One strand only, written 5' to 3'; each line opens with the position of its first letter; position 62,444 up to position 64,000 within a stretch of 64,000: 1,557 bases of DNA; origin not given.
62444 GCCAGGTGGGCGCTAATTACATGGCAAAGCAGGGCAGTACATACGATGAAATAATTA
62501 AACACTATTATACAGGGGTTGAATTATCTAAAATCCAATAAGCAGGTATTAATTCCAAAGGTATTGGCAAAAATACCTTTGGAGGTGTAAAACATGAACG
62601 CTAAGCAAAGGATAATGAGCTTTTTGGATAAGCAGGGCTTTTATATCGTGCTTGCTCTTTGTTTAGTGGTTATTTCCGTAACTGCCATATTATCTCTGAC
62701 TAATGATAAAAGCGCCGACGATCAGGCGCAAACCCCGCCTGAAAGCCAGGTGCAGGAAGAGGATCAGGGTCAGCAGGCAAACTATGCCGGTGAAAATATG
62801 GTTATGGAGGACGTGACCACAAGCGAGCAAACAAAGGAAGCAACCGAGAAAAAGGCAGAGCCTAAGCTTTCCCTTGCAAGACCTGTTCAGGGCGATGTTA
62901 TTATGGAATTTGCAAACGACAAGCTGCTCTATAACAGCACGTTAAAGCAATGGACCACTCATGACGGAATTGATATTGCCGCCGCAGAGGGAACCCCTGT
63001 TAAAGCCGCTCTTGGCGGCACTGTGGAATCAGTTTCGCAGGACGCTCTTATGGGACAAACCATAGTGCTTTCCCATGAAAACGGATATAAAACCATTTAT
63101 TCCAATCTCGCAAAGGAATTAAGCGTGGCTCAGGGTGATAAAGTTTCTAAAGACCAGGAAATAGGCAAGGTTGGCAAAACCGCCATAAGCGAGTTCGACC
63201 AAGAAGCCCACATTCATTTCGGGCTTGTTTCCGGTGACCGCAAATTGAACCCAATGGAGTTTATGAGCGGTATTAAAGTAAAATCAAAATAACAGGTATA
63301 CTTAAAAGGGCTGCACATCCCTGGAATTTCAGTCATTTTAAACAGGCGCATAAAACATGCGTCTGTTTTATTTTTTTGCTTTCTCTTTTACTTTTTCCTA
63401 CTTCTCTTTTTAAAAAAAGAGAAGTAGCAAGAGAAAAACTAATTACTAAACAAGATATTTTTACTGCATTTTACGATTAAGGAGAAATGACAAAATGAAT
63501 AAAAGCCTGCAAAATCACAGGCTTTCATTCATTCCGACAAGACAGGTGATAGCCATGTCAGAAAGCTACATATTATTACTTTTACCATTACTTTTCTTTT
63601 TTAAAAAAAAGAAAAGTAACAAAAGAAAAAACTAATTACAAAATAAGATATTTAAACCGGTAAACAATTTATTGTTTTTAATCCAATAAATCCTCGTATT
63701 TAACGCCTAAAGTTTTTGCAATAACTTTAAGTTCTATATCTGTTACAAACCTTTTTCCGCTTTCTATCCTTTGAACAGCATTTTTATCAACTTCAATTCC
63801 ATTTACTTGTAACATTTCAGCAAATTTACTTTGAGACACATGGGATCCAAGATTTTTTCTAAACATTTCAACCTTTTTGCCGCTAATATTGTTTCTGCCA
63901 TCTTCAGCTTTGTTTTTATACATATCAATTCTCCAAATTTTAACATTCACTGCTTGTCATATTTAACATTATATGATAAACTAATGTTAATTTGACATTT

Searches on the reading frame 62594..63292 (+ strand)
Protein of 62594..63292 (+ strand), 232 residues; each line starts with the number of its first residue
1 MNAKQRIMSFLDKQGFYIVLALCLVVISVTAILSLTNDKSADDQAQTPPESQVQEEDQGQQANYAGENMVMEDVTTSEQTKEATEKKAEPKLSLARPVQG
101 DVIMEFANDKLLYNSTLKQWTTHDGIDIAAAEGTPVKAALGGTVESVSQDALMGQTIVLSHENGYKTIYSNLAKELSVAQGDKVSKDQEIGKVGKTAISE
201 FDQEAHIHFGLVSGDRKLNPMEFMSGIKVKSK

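Call 12: search_protein_families(library=ncbifam, proteins=[window:62594-63292:+])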
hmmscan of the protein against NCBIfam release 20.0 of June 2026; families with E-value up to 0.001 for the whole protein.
window:62594-63292:+ (232 aa): 15 families
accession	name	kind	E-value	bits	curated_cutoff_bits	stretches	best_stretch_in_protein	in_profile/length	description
NF053738.1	S2SprSpoIIQBc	equivalog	7.5e-26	91.2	250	1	5-225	13-224/232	stage II sporulation protein SpoIIQ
NF052530.1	Heli_ShapePgp3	exception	1.8e-19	69.9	300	1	80-227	127-267/270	peptidoglycan metallopeptidase Pgp3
NF052336.1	PdgHdaseHSB100310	equivalog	1.7e-16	60.5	500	1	119-212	53-142/316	peptidoglycan hydrolase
NF053825.1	PdgNdpepShyA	equivalog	9e-15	54.3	700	1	118-222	291-391/425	peptidoglycan DD-endopeptidase ShyA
NF041208.1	celldiv_DipM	equivalog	2.5e-12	46.8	740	1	95-223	299-416/419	cell division endopeptidase DipM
NF052529.1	PG_M23_Pgp6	exception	2e-11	43.2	600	1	91-225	301-433/452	peptidoglycan metallopeptidase Pgp6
NF050804.1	CellDivDipMCaul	equivalog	1.2e-10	40.8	900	1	85-209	498-611/634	cell division endopeptidase DipM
NF053824.1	PdgNdpepShyC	equivalog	2.8e-10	39.7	700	1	108-210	282-379/429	peptidoglycan DD-endopeptidase ShyC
NF047755.1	LIC_10271_M23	exception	5.8e-10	39.3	180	1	119-194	113-187/207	LIC_10271 family cell wall hydrolase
NF008652.0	PRK11649.1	equivalog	1.5e-09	37.1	341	1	119-221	309-407/439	murein DD-endopeptidase MepM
NF040883.1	amid_act_ActS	equivalog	1.3e-08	34.4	375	1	75-211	90-220/242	amidase activator ActS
NF004799.0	PRK06148.1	subfamily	7.8e-08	30.7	1128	1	117-213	435-539/1015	hypothetical protein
NF047657.1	CellWlHdaseLepto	equivalog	1.2e-07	31.4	400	1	78-193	92-197/221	hypothetical protein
NF008123.1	PRK10871.1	equivalog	3.5e-05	23.4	311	1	124-224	266-362/365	murein hydrolase activator NlpD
NF008644.1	PRK11637.1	equivalog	4.9e-05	22.5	270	1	84-221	254-380/385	murein hydrolase activator EnvC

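Call 30: find_encoding_contigs(protein=window:62594-63292:+, flank=10000, max_places=8)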
Protein window:62594-63292:+ (232 aa): 7 contigs read that carry it; 6 places shown.
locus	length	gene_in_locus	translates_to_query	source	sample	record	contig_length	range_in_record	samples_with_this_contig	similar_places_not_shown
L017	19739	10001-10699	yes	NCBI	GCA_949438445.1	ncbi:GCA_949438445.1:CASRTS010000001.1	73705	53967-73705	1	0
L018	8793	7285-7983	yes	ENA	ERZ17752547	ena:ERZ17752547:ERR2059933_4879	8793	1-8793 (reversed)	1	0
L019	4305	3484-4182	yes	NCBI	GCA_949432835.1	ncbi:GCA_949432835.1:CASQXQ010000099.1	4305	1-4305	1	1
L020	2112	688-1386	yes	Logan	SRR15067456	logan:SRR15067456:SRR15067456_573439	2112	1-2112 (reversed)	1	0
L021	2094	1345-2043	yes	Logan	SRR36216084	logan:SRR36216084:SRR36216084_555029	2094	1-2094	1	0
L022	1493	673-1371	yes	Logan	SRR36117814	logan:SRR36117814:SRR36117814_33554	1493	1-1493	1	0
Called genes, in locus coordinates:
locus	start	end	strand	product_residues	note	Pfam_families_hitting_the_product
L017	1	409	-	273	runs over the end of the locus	PF00037:Fer4 (faint), PF13484:Fer4_16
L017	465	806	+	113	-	-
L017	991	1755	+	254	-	PF13539:Peptidase_M15_4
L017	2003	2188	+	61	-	-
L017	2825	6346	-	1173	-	PF01855:POR_N, PF17147:PFOR_II, PF01558:POR, PF10371:EKR, PF12838:Fer4_7, PF13237:Fer4_10 (weak), PF13484:Fer4_16 (weak), PF02775:TPP_enzyme_C, +3 more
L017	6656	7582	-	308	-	PF04204:HTS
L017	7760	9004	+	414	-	PF00275:EPSP_synthase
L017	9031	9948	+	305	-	PF08486:SpoIID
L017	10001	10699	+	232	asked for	PF01551:Peptidase_M23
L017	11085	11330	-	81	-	PF01381:HTH_3 (faint)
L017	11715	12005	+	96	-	-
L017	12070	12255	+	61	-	-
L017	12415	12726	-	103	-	PF00581:Rhodanese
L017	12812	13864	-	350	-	PF01817:CM_2, PF00800:PDT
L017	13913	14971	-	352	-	PF01264:Chorismate_synt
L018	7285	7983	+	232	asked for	PF01551:Peptidase_M23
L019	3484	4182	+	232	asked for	PF01551:Peptidase_M23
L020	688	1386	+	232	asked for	PF01551:Peptidase_M23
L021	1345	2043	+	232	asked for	PF01551:Peptidase_M23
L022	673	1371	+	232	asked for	PF01551:Peptidase_M23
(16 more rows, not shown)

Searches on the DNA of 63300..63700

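Call 52: search_rna_families(source=window, start=63300, end=63700, threshold=evalue, max_evalue=1)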
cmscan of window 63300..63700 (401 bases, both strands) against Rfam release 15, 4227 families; matches with E-value up to 1: 31.
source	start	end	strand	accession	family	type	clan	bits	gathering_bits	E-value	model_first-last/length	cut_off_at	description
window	63330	63433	+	RF02629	RmaA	Gene; sRNA;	-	28.5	57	0.0049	1-113/113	no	Regulator of motility and amylovoran A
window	63335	63454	-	RF01606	plasmodium_snoR31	Gene; snRNA; snoRNA; HACA-box;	-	26.9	60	0.13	1-145/145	no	small nucleolar RNA snoR31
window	63486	63617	-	RF02606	AbsR28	Gene; sRNA;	-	26.2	50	0.00057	1-180/180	no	Acinetobacter sRNA 28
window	63340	63441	-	RF02607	AbsR25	Gene; sRNA;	-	25.7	47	0.02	1-164/164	no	Acinetobacter sRNA 25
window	63495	63612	-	RF00515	PyrR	Cis-reg;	-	25.7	54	0.16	1-115/115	no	PyrR binding site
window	63392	63431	-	RF03794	MIR5298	Gene; miRNA;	-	24.5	70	0.11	1-80/80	no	MIR5298 microRNA precursor family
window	63388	63442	+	RF04239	mir-4679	Gene; miRNA;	-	23.5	88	0.035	1-75/75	no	mir-4679 microRNA precursor family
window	63386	63438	+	RF03578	mir-3910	Gene; miRNA;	-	22.9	95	0.034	1-82/82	no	mir-3910 microRNA precursor family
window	63378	63438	-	RF04239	mir-4679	Gene; miRNA;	-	22.8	88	0.053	1-75/75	no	mir-4679 microRNA precursor family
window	63485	63543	-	RF04113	MIR1523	Gene; miRNA;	-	22.2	96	0.054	1-92/92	no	MIR1523 microRNA precursor family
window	63398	63456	-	RF02843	RefA5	Gene; antisense;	-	21.5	91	0.051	1-68/68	no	Enterococcus sRNA A5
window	63364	63436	-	RF00736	mir-320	Gene; miRNA;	-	21.3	55.5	0.019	1-76/76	no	mir-320 microRNA precursor family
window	63578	63626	-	RF04239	mir-4679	Gene; miRNA;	-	21.3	88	0.14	1-75/75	no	mir-4679 microRNA precursor family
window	63385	63440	-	RF00648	MIR396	Gene; miRNA;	-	20.8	80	0.09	1-118/118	no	MIR396 microRNA precursor family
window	63587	63620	+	RF04239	mir-4679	Gene; miRNA;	-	20.8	88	0.18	1-75/75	no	mir-4679 microRNA precursor family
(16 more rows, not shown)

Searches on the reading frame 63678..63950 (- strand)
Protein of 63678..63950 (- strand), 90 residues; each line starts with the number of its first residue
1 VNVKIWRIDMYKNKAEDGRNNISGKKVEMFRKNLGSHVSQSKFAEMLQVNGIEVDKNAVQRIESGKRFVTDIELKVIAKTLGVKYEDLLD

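Call 65: search_protein_families(library=pfam, proteins=[window:63678-63950:-], max_evalue=0.001)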
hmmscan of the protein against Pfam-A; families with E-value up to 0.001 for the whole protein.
window:63678-63950:- (90 aa): 1 family
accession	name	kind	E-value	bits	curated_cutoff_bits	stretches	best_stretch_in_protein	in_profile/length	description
PF01381.28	HTH_3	-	2.9e-05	24.4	23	1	38-88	10-55/55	Helix-turn-helix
